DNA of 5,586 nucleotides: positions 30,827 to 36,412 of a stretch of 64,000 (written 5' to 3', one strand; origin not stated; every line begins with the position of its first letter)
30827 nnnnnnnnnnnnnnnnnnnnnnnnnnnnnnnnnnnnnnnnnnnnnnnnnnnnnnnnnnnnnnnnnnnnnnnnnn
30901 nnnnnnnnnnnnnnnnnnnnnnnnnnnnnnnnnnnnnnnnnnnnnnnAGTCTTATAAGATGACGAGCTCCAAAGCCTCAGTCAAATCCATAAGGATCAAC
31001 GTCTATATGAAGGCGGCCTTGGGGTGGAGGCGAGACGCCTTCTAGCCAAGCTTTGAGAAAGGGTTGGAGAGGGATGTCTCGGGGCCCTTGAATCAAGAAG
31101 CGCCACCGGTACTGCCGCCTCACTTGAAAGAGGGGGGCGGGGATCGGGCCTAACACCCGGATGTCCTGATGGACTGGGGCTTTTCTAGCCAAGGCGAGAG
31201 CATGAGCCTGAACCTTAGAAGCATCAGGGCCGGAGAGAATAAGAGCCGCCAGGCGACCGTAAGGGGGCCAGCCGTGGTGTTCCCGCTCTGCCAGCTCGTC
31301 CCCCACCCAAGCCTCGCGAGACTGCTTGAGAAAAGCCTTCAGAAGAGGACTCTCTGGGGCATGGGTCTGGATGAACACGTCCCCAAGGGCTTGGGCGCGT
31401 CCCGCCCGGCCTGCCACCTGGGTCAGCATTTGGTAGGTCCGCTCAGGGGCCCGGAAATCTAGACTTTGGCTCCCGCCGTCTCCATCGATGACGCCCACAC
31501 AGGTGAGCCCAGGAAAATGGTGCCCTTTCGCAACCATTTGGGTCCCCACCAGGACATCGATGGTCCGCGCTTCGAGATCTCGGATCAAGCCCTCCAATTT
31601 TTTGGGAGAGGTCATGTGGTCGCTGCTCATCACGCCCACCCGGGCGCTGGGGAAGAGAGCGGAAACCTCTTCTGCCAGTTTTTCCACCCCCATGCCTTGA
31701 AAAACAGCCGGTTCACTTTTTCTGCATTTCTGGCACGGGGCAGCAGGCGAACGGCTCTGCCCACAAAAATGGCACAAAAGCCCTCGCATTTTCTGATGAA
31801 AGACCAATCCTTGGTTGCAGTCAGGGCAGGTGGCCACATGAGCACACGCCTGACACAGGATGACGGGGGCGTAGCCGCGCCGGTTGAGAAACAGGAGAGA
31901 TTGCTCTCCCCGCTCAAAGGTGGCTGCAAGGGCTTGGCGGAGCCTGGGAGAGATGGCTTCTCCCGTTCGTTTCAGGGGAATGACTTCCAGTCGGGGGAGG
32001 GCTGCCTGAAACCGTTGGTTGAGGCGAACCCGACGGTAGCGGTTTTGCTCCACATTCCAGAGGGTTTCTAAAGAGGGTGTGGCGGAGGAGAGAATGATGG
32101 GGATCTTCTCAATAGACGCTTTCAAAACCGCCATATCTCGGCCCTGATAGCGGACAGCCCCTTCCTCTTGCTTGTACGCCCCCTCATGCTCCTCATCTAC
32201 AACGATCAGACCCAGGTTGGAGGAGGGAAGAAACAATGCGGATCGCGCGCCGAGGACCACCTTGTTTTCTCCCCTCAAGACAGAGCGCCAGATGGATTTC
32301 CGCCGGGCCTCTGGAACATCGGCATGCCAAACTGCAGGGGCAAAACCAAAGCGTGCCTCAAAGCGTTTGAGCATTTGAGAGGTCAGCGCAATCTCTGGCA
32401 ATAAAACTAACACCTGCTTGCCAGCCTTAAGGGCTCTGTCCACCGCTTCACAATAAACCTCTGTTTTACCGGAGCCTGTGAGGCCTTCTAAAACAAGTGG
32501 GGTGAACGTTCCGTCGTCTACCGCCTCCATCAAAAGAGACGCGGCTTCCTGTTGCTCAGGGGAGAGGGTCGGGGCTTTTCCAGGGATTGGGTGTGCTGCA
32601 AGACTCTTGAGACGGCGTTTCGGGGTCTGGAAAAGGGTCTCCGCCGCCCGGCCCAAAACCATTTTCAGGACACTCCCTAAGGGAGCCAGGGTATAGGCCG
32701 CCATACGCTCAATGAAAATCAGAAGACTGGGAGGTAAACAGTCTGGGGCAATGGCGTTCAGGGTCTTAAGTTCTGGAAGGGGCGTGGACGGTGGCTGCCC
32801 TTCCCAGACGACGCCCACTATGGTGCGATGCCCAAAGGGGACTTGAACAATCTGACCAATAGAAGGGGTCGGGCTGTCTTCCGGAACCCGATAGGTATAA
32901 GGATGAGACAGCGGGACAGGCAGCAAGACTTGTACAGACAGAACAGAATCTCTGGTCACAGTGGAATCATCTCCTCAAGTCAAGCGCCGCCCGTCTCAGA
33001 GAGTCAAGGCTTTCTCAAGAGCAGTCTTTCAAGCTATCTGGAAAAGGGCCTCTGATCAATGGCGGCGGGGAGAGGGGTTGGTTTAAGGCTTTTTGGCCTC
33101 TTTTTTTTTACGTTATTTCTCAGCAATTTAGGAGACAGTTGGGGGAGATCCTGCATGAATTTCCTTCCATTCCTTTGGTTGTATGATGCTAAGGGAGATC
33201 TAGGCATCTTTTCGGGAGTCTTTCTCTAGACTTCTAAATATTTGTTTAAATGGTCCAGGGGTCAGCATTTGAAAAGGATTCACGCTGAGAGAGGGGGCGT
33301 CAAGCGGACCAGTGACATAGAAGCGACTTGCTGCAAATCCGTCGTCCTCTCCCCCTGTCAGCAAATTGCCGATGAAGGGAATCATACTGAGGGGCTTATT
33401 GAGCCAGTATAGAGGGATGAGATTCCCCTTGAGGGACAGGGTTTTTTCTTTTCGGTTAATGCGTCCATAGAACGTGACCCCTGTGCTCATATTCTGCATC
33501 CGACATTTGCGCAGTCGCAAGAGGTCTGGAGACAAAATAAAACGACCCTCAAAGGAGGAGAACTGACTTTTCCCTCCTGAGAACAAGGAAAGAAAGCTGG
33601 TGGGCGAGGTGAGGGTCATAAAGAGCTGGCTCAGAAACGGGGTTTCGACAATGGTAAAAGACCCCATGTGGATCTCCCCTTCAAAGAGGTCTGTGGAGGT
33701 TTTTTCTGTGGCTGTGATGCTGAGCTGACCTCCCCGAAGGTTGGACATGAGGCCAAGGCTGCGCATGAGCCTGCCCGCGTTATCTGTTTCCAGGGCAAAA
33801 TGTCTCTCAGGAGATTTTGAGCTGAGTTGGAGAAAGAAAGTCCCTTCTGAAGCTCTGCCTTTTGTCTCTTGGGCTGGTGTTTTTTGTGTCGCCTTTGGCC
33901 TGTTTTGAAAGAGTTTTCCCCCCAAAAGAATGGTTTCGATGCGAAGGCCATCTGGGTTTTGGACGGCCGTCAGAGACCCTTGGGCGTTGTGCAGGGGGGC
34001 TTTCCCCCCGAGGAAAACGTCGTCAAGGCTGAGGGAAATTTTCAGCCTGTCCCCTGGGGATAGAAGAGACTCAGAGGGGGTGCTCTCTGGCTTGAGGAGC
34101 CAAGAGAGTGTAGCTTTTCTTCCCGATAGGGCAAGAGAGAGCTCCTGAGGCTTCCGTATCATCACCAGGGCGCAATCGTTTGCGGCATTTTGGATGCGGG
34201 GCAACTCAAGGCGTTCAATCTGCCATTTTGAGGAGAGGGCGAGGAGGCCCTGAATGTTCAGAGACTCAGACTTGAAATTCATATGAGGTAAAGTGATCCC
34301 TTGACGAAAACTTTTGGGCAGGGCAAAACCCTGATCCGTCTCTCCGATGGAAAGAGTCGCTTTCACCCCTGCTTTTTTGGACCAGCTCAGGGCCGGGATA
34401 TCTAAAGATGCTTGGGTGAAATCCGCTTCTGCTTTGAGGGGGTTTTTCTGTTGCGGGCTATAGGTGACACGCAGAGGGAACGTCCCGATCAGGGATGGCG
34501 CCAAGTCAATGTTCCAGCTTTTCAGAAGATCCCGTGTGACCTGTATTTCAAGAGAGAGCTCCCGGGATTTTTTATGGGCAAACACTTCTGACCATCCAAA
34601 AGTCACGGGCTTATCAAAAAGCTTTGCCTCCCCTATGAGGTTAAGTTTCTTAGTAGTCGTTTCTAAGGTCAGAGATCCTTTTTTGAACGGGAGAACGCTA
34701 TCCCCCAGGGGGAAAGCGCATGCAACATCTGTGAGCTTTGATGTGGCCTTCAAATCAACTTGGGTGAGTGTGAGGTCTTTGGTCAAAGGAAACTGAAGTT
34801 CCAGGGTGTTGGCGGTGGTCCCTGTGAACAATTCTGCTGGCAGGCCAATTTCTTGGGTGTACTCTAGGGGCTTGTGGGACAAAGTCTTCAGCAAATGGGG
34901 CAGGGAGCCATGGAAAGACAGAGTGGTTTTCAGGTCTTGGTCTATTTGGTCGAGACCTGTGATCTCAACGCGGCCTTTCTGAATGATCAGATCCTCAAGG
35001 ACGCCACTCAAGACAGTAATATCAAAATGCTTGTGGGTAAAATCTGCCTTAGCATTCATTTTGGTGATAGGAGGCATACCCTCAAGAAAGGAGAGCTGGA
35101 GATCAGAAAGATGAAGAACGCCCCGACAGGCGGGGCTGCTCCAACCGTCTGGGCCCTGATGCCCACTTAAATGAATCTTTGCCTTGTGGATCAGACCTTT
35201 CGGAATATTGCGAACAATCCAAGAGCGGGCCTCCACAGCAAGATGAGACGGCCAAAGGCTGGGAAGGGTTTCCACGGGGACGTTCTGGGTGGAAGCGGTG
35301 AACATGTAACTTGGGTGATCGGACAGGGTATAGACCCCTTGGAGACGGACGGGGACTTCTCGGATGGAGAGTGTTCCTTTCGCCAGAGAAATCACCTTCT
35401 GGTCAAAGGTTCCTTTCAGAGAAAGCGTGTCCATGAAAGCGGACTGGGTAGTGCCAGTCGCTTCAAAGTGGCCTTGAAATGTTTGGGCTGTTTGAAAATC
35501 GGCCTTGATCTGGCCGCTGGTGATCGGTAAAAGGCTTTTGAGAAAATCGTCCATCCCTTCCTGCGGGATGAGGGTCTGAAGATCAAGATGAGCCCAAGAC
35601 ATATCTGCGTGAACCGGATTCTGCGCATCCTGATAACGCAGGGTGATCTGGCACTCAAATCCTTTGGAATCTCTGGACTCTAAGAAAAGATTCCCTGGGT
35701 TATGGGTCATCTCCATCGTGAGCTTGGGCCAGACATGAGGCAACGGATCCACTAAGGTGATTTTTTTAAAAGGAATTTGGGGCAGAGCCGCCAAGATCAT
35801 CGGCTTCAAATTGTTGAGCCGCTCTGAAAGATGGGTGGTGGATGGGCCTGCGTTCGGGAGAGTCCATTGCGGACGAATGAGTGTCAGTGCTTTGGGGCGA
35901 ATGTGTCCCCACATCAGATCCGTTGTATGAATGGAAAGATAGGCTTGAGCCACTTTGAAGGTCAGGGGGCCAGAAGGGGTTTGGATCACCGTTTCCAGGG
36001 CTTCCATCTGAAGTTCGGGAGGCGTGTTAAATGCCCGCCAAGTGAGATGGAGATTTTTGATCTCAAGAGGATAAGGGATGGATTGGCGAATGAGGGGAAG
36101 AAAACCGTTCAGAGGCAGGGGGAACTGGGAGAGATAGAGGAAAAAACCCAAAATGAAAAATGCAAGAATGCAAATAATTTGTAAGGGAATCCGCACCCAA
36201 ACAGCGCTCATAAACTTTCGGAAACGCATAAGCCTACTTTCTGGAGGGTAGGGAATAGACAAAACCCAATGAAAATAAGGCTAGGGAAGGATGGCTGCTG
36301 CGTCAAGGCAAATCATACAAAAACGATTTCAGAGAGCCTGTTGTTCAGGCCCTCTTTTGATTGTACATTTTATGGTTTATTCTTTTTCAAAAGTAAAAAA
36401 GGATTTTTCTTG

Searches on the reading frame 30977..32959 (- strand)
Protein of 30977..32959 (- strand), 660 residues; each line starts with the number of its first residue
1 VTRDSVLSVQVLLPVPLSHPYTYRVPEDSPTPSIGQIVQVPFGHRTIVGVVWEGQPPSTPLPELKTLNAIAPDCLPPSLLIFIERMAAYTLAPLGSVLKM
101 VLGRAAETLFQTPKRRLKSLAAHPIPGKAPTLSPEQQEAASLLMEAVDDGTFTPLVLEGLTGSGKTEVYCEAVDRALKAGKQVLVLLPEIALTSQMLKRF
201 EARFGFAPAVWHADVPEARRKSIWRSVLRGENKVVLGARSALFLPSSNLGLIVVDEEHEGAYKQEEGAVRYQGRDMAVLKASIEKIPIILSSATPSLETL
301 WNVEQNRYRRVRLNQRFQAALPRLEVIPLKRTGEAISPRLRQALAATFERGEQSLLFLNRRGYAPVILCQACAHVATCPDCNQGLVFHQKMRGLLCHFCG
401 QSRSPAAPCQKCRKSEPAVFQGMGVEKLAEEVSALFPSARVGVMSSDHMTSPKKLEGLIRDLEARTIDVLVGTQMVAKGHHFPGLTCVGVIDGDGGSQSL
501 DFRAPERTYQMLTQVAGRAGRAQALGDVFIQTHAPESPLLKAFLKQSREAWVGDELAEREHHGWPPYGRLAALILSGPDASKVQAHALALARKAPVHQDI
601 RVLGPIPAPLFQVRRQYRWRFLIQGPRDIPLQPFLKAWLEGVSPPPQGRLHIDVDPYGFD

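Call 74: search_protein_families(library=pfam, proteins=[window:30977-32959:-], max_evalue=0.001)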
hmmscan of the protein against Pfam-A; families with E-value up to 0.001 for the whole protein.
window:30977-32959:- (660 aa): 6 families
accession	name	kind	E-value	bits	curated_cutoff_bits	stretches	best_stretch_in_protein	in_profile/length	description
PF18074.6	PriA_C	-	9.8e-20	71.6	26.9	1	566-656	1-95/95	Primosomal protein N C-terminal domain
PF17764.6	PriA_3primeBD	-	1e-19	70.6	22.7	1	10-102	1-95/96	3'DNA-binding domain (3'BD)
PF00270.35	DEAD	-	1.1e-16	61.5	26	1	135-299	3-163/167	DEAD/DEAH box helicase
PF04851.21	ResIII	-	5.1e-14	53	22.5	1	131-274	3-142/164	Type III restriction enzyme, res subunit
PF00271.37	Helicase_C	-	1.4e-08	35.4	23.5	1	440-522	39-109/110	Helicase conserved C-terminal domain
PF18319.7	Zn_ribbon_PriA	-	3.4e-05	24.1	26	1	378-403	1-26/27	PriA DNA helicase Cys-rich region (CRR) domain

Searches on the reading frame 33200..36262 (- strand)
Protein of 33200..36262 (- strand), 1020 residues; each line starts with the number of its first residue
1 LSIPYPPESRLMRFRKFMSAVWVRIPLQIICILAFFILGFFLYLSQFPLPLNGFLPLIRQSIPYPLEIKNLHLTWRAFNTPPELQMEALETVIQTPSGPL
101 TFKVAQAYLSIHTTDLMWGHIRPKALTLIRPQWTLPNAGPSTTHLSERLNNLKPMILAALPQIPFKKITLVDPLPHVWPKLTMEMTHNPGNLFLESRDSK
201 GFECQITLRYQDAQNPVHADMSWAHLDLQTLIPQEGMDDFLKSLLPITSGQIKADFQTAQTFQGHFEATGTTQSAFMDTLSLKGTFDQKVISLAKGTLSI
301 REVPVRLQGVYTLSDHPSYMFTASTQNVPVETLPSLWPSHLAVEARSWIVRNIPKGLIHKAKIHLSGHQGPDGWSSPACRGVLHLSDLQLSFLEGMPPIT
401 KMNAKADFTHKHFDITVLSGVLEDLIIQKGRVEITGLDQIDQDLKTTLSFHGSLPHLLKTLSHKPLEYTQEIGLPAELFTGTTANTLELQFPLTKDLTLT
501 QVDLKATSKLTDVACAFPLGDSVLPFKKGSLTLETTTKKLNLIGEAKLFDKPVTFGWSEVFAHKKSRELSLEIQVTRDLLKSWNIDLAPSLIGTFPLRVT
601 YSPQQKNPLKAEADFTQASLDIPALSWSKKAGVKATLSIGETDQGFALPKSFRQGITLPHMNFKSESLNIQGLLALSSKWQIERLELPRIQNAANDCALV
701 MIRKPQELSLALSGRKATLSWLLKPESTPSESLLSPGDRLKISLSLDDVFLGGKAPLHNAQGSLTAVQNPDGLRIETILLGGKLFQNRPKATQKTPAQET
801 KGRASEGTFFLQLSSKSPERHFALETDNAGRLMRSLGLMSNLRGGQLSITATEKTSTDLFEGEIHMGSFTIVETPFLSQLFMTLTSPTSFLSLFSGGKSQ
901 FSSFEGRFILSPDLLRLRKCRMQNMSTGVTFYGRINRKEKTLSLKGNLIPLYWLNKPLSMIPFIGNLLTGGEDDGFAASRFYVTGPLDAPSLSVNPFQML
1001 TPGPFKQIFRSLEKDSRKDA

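Call 74: search_protein_families(library=pfam, proteins=[window:33200-36262:-], max_evalue=0.001)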
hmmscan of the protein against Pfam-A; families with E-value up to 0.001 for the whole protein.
window:33200-36262:- (1020 aa): 1 family
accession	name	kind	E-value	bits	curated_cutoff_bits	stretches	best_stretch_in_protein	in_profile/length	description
PF13116.12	YhdP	-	1.3e-27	96.7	46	1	205-991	359-1223/1224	YhdP protein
